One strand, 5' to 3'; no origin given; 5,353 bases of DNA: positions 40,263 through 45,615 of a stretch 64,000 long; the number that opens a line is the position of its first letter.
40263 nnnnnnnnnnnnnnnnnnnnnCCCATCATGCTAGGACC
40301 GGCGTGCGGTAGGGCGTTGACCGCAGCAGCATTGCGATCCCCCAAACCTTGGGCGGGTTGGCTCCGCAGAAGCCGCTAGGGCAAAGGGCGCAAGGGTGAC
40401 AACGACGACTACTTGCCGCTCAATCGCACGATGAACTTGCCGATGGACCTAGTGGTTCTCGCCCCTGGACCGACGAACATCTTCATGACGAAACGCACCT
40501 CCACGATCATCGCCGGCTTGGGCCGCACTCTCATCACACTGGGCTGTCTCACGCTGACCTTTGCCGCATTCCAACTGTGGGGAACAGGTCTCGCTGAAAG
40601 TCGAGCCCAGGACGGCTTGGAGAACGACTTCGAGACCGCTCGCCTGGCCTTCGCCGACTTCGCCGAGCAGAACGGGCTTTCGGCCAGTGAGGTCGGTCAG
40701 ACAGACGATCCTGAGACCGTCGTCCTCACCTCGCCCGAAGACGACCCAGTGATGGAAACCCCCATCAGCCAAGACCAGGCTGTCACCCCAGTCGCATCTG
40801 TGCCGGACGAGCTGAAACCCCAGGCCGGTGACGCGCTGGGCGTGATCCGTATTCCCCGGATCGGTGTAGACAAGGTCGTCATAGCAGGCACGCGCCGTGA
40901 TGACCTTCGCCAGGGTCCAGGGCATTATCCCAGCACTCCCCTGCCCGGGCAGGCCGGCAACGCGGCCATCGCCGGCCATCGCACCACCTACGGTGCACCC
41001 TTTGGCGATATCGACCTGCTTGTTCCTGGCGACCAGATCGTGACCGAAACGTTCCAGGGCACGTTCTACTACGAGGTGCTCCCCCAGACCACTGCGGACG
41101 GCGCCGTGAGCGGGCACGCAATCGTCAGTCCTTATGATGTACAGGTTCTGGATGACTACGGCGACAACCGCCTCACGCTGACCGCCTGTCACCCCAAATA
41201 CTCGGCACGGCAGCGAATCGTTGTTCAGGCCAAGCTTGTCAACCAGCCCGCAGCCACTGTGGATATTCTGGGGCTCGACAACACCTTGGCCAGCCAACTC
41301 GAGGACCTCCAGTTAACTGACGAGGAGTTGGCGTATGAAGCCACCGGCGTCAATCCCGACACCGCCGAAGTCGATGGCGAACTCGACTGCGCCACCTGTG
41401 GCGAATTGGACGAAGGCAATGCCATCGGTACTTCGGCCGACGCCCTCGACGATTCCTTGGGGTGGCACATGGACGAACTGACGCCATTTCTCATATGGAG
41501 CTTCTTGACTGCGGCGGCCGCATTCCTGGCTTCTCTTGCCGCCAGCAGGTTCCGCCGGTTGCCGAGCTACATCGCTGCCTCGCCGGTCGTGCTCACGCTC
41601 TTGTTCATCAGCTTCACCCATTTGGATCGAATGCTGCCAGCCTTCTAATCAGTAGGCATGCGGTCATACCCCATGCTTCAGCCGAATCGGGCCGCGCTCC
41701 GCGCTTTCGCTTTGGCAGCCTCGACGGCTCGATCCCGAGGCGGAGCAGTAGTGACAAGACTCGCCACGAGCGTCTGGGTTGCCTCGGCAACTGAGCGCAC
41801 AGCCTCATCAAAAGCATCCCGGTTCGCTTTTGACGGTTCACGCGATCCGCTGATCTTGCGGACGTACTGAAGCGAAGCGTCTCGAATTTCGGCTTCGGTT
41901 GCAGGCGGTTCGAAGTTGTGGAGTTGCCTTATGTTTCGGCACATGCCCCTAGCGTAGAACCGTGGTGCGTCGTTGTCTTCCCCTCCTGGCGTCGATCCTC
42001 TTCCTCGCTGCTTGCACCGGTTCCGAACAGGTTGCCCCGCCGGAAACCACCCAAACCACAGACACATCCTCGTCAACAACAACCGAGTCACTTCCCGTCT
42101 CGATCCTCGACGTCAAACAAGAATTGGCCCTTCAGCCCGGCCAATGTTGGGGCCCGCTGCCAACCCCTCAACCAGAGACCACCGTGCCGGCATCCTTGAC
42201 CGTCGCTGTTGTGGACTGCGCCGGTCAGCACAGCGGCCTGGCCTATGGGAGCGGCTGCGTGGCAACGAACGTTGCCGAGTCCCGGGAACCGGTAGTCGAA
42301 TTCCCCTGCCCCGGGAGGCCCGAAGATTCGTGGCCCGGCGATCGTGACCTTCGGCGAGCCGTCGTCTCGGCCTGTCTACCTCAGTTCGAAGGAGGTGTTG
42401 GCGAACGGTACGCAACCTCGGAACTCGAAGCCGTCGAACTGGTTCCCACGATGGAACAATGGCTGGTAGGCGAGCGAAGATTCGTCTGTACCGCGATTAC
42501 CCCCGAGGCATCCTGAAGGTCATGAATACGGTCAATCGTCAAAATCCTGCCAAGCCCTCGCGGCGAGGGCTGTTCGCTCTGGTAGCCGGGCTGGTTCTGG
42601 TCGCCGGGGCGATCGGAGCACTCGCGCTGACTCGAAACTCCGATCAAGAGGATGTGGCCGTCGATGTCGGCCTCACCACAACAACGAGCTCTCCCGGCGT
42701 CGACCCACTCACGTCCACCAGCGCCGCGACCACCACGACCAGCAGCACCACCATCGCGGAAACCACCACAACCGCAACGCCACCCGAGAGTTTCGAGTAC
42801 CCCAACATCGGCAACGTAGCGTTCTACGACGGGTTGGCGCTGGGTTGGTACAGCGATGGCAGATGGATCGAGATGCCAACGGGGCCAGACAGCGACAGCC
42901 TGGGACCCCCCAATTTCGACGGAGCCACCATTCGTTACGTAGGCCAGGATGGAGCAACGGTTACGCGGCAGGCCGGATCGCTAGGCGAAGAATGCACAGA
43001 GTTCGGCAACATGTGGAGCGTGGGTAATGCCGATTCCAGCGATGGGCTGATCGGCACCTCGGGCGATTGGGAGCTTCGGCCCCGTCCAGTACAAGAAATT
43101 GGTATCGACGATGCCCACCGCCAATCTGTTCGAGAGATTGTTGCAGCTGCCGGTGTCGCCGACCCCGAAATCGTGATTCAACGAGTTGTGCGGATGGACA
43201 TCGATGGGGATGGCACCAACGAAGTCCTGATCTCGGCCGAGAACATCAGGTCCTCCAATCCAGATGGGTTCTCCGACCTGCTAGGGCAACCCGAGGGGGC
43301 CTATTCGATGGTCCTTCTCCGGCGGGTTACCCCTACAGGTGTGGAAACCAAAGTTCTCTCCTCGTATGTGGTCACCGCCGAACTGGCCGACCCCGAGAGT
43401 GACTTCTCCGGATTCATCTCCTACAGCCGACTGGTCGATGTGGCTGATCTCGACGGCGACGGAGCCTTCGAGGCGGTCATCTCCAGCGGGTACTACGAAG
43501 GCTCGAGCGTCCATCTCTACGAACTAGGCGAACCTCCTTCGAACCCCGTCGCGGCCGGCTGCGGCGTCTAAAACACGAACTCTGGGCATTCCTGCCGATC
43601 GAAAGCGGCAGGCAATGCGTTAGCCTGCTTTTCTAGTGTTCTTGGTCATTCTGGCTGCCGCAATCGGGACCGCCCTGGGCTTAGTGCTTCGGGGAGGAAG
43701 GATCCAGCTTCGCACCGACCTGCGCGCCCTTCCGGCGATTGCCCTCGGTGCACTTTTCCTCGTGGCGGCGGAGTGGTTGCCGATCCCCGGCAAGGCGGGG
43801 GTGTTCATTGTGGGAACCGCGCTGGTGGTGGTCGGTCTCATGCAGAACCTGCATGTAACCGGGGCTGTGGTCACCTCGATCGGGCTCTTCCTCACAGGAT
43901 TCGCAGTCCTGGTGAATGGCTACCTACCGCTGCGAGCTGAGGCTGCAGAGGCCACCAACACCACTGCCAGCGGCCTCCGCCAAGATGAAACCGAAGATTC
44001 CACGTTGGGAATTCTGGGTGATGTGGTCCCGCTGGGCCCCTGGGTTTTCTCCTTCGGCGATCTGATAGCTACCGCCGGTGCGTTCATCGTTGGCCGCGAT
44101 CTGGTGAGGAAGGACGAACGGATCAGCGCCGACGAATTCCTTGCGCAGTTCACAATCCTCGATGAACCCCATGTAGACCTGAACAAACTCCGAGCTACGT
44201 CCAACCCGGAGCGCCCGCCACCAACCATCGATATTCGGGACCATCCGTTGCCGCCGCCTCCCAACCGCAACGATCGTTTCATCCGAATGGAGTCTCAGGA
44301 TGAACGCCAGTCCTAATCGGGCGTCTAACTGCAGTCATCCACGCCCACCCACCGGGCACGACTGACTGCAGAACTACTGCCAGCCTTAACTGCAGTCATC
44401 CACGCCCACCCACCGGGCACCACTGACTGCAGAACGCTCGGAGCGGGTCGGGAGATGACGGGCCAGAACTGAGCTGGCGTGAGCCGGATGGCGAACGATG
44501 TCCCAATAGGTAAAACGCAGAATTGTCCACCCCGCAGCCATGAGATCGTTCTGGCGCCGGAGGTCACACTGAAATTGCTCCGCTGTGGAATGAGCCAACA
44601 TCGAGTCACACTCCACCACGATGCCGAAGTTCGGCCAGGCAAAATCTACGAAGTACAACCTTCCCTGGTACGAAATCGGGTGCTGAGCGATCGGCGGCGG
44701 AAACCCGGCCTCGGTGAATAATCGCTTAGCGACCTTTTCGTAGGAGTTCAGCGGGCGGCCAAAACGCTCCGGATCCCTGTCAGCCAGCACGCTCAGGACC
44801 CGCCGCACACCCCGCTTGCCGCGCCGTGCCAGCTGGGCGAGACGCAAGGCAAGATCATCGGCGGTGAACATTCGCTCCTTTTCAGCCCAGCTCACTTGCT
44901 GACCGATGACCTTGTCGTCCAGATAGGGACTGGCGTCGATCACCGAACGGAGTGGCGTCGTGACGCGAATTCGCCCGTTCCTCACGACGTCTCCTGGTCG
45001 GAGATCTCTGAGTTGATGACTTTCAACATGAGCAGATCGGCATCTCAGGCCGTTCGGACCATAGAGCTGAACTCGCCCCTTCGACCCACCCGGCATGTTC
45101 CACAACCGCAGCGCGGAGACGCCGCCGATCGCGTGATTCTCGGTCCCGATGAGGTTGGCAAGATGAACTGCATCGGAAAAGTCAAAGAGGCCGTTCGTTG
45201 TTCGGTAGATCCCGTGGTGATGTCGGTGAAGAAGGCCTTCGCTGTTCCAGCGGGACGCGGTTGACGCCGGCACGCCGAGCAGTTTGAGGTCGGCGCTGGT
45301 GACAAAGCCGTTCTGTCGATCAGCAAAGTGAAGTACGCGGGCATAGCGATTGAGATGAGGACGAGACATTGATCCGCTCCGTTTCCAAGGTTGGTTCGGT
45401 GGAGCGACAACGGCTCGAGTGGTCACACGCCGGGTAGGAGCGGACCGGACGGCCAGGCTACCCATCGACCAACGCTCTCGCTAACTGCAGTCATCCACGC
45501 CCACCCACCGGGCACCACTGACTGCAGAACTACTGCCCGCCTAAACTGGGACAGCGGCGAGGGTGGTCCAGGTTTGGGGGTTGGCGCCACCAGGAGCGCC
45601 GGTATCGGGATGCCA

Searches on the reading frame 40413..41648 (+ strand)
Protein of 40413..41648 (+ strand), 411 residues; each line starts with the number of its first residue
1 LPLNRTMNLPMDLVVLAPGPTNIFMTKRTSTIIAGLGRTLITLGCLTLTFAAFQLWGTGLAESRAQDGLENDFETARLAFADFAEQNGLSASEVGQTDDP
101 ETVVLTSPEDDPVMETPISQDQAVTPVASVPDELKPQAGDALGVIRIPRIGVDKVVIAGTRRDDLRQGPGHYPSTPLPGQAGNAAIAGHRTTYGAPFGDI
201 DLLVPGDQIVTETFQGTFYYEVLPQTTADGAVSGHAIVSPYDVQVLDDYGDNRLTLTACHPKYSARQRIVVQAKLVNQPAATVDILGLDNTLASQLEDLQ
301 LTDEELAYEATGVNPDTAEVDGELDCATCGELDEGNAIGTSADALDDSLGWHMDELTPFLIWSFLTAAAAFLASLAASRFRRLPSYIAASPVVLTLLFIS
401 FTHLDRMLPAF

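Call 23: search_protein_families(library=pfam, proteins=[window:40413-41648:+], max_evalue=0.00001)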
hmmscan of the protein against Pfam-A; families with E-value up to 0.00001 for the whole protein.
window:40413-41648:+ (411 aa): 1 family
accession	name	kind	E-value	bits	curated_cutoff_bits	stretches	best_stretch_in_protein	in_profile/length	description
PF04203.18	Sortase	-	1.5e-29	102.7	26.6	1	145-276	1-125/125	Sortase domain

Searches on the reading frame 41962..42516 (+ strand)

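Call 27: search_protein_families(library=pfam, proteins=[window:41962-42516:+], max_evalue=0.001)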
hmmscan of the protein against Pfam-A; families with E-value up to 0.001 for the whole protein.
window:41962-42516:+ (184 aa): 1 family
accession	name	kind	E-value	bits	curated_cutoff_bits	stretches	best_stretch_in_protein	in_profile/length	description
PF13845.11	Septum_form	-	0.00034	20.7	25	0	114-179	38-105/227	Septum formation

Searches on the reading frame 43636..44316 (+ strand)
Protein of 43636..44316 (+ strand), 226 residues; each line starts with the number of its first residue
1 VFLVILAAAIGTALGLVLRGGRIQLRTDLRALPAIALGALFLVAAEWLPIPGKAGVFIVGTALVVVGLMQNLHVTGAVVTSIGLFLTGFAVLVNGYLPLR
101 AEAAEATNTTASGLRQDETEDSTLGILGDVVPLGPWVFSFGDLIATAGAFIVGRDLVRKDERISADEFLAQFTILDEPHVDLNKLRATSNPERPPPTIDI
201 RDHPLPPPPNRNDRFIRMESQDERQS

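Call 23: search_protein_families(library=pfam, proteins=[window:43636-44316:+], max_evalue=0.00001)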
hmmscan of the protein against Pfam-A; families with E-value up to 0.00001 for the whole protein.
window:43636-44316:+ (226 aa): 1 family
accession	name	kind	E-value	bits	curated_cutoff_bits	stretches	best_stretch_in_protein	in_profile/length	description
PF17248.7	DUF5317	-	3.7e-10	40.4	25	1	41-151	20-148/151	Family of unknown function (DUF5317)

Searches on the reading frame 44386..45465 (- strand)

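Call 23: search_protein_families(library=pfam, proteins=[window:44386-45465:-], max_evalue=0.00001)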
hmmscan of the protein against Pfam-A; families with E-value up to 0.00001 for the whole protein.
window:44386-45465:- (359 aa): 2 families
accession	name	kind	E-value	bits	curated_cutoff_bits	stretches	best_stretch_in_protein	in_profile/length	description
PF13338.12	AbiEi_4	-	4.5e-09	36.7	25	1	43-88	2-47/49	Transcriptional regulator, AbiEi antitoxin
PF18741.7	MTES_1575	-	6e-07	29.9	38.2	1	273-336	27-94/96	REase_MTES_1575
